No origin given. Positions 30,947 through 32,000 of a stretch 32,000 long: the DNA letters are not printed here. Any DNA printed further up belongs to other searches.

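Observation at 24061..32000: Head-to-tail array of nine complete (probably ten) PhyH-type Fe(II)/2-oxoglutarate dioxygenase paralogs, plus an eleventh copy at 22150-22947 on the other strand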

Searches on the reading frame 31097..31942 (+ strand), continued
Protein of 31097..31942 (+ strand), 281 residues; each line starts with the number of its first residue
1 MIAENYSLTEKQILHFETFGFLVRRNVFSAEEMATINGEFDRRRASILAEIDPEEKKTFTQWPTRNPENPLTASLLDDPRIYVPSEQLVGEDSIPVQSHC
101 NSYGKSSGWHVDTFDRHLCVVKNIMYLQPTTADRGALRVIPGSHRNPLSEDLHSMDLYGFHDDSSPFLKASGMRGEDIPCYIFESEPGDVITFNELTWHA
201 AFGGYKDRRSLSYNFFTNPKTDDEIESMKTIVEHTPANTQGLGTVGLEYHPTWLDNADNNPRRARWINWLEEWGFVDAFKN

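Call 61: find_encoding_contigs(protein=P0179, flank=10000, max_places=2)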
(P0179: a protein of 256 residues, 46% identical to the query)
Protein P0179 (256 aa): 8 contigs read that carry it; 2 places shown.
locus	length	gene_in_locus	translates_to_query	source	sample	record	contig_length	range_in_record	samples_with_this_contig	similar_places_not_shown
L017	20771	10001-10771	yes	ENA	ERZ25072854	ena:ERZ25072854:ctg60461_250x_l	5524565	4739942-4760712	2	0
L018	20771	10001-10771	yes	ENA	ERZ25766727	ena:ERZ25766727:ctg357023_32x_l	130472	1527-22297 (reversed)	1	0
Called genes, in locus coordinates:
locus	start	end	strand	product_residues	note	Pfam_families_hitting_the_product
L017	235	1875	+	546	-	PF14312:FG-GAP_2, PF18962:Por_Secre_tail (faint), PF13860:FlgD_ig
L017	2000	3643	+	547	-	PF14312:FG-GAP_2, PF18962:Por_Secre_tail (faint), PF13860:FlgD_ig (weak)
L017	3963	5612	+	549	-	PF14312:FG-GAP_2, PF13860:FlgD_ig (weak)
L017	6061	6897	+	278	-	PF13385:Laminin_G_3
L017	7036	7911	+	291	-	-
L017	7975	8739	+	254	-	PF01026:TatD_DNase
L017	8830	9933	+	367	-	PF02746:MR_MLE_N, PF13378:MR_MLE_C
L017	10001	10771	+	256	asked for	PF05721:PhyH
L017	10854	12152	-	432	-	PF07690:MFS_1, PF12832:MFS_1_like, PF00083:Sugar_tr (weak), PF07690:MFS_1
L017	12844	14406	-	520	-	PF13625:Helicase_C_3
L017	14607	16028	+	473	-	PF13519:VWA_2 (faint), PF00092:VWA (weak)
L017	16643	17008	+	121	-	-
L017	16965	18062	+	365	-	PF01425:Amidase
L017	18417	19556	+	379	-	PF26549:Tricorn_N, PF26550:Tricorn_2nd (weak), PF25174:Beta-prop_THOC3, PF26550:Tricorn_2nd, PF07676:PD40, PF26549:Tricorn_N, PF07676:PD40, PF26549:Tricorn_N, +4 more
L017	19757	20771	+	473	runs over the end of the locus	PF04542:Sigma70_r2, PF04545:Sigma70_r4 (faint), PF08281:Sigma70_r4_2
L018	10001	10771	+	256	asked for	PF05721:PhyH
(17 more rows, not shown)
